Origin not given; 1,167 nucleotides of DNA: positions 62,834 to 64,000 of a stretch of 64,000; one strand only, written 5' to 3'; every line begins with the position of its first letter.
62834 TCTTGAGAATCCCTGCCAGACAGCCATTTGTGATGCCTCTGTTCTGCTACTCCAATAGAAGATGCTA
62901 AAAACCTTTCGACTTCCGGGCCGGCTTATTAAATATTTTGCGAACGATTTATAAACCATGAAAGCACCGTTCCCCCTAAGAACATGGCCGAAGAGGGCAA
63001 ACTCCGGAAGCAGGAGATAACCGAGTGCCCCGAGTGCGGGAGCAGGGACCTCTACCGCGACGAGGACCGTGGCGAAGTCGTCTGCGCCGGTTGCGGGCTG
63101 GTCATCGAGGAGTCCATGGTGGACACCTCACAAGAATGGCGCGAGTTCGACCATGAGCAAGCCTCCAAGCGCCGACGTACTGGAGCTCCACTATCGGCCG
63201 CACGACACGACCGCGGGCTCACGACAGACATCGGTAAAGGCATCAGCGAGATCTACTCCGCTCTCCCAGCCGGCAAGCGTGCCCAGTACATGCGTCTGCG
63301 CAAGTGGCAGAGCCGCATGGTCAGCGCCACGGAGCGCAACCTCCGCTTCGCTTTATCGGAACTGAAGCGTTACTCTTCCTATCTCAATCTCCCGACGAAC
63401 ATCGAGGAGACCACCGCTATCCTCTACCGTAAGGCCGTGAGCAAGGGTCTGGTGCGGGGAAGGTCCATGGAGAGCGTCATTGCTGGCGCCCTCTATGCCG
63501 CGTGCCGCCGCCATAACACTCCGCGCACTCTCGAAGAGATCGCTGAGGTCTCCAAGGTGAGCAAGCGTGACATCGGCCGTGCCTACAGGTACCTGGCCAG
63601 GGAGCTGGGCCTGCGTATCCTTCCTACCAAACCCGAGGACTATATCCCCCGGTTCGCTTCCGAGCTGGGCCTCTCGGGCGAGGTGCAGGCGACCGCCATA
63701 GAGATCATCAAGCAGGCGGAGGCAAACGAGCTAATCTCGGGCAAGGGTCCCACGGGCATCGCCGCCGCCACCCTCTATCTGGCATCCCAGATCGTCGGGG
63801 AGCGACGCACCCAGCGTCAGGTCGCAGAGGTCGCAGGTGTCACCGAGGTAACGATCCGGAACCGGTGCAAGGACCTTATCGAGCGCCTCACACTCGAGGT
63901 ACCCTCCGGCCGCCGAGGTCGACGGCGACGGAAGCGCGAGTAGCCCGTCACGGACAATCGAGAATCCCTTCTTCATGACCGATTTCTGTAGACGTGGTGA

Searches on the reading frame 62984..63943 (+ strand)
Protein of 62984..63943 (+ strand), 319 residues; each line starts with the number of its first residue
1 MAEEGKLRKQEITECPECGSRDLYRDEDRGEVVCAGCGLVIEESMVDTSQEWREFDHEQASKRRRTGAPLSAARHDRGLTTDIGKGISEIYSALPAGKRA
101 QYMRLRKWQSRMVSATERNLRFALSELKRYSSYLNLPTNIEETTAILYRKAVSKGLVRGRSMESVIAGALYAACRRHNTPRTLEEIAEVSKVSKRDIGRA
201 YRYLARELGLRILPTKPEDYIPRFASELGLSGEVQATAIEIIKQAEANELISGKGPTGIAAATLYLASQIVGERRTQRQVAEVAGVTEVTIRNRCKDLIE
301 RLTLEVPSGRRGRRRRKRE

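Call 25: search_protein_families(library=pfam, proteins=[window:62984-63943:+], max_evalue=0.00001)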
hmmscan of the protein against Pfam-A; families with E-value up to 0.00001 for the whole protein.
window:62984-63943:+ (319 aa): 2 families
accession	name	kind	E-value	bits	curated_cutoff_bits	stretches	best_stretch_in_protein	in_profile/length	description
PF00382.24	TFIIB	-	1.5e-45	153.5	23.6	2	215-300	6-91/92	Transcription factor TFIIB repeat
PF08271.17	Zn_Ribbon_TF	-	9.5e-17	60.7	29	1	14-55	2-43/43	TFIIB zinc-binding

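Call 41: find_homologous_proteins(query=window:62984-63943:+, max_evalue=1e-20)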
Query window:62984-63943:+ (319 aa): 7967 proteins with E <= 1e-20 among 8000 candidates; the best 120 are listed.
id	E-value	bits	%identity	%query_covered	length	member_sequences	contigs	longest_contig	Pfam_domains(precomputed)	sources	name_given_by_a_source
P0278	3.0e-183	626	91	95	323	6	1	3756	PF00382.25,PF08271.18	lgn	-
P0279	2.1e-179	613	88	95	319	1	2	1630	PF00382.25,PF08271.18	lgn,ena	-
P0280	5.5e-158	543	78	95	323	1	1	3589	PF00382.25,PF08271.18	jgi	jgi:transcription initiation factor TFIIB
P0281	2.0e-129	449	67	92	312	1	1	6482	PF00382.25,PF08271.18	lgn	-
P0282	7.8e-128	444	65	94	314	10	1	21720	PF00382.25,PF08271.18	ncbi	-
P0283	6.1e-127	441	66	91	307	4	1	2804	PF00382.25,PF04545.23,PF08271.18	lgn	-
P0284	1.1e-126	440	67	91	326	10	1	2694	PF00382.25,PF08271.18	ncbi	-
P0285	2.9e-126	439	68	91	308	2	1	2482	PF00382.25,PF08271.18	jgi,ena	-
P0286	1.9e-123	430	60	93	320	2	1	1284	PF00382.25,PF08271.18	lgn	-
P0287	3.2e-121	422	62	94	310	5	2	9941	PF00382.25,PF08271.18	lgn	-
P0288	4.3e-121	422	64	91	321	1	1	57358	PF00382.25,PF04545.23,PF08271.18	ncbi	-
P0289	3.6e-119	415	61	92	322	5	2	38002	PF00382.25,PF04545.23,PF08271.18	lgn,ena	-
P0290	4.8e-119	415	58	96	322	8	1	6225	PF00382.25,PF08271.18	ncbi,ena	-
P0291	2.0e-118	413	61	93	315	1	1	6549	PF00382.25,PF04545.23,PF08271.18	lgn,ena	-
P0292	6.1e-118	411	64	89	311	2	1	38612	PF00382.25,PF08271.18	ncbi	-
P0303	5.9e-116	405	60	93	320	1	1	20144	PF00382.25,PF04545.23,PF08271.18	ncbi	-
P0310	3.3e-115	403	62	91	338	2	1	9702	PF00382.25,PF08271.18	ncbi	-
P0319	1.9e-114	400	63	91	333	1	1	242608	PF00382.25,PF04545.23,PF08271.18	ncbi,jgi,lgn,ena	-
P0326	5.9e-114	398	58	95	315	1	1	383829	PF00382.25,PF08271.18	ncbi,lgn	-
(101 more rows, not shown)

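Call 58: list_cluster_members(proteins=[P0282, P0284, P0288, P0292, P0290, P0303, P0310, P0319, P0326, P0278])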
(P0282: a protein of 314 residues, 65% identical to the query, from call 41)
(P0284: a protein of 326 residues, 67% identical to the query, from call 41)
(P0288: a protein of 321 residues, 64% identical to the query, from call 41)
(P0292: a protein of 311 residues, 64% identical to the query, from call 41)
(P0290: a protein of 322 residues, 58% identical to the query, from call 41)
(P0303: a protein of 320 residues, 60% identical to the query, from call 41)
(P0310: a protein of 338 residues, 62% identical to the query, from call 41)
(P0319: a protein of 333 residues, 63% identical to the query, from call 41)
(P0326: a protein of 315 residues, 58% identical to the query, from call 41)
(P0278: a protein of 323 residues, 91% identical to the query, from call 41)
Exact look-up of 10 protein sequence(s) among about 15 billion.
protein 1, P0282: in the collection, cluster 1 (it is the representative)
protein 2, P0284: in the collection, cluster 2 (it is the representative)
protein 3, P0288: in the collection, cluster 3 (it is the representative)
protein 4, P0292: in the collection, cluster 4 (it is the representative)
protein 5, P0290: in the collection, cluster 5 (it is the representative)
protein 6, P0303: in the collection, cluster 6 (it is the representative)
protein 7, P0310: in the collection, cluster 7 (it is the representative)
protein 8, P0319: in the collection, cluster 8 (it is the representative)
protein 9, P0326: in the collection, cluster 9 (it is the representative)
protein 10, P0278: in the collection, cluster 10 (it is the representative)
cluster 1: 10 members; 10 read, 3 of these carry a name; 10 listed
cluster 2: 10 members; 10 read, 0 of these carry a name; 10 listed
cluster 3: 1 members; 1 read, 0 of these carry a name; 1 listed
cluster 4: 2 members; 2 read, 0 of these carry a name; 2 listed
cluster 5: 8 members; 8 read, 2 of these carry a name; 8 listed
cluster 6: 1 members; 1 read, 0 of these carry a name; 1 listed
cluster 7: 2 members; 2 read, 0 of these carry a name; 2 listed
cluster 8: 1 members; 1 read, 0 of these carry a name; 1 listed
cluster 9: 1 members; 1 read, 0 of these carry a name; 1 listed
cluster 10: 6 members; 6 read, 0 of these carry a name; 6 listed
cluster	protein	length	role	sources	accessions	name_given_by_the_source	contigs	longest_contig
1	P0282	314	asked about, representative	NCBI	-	-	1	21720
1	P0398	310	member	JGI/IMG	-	transcription initiation factor TFIIB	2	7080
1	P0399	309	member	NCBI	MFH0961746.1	MAG: transcription initiation factor IIB [archaeon]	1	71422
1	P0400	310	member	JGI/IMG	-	transcription initiation factor TFIIB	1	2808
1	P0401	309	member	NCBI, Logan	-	-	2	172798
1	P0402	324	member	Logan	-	-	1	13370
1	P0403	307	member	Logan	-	-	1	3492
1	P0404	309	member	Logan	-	-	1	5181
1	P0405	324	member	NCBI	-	-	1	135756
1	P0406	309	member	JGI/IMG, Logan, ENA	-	-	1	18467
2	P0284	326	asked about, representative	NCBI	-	-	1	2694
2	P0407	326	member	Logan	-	-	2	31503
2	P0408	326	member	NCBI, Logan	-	-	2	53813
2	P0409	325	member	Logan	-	-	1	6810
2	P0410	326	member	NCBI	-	-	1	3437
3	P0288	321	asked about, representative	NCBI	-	-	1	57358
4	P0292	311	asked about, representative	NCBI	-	-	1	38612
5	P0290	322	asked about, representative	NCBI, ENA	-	-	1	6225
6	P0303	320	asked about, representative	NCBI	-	-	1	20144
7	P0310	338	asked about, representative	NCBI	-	-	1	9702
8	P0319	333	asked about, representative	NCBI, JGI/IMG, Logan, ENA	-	-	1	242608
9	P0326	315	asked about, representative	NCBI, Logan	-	-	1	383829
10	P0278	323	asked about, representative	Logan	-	-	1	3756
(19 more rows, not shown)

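Call 87: find_encoding_contigs(protein=window:62984-63943:+, flank=10000, max_places=1)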
Protein window:62984-63943:+ (319 aa): 24 contigs read that carry it; 1 place shown.
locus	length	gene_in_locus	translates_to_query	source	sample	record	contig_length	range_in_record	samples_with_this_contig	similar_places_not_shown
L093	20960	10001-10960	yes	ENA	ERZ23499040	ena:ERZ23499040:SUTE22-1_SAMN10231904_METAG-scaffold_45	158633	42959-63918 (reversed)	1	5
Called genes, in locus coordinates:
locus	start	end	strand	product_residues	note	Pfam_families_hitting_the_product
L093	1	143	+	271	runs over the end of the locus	PF00005:ABC_tran, PF02463:SMC_N (faint), PF13304:AAA_21 (faint)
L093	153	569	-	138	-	PF05014:Nuc_deoxyrib_tr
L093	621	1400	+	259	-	PF05116:S6PP, PF00702:Hydrolase (faint), PF08282:Hydrolase_3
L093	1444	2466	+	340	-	PF00251:Glyco_hydro_32N, PF04616:Glyco_hydro_43, PF22847:Glyco_hydro_43_rel (faint), PF02435:Glyco_hydro_68 (weak)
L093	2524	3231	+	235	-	-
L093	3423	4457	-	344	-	PF01909:NTP_transf_2 (weak)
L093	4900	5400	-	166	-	PF00149:Metallophos, PF12850:Metallophos_2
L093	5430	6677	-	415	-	PF02355:SecD_SecF_C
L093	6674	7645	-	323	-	PF02355:SecD_SecF_C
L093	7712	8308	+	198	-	PF01135:PCMT, PF08704:GCD14, PF01209:Ubie_methyltran (weak), PF13847:Methyltransf_31, PF08241:Methyltransf_11 (weak), PF08242:Methyltransf_12 (faint), PF13649:Methyltransf_25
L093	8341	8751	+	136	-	-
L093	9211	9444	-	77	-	PF01423:LSM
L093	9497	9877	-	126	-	PF01201:Ribosomal_S8e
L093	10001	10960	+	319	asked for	PF08271:Zn_Ribbon_TF, PF00382:TFIIB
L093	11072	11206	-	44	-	-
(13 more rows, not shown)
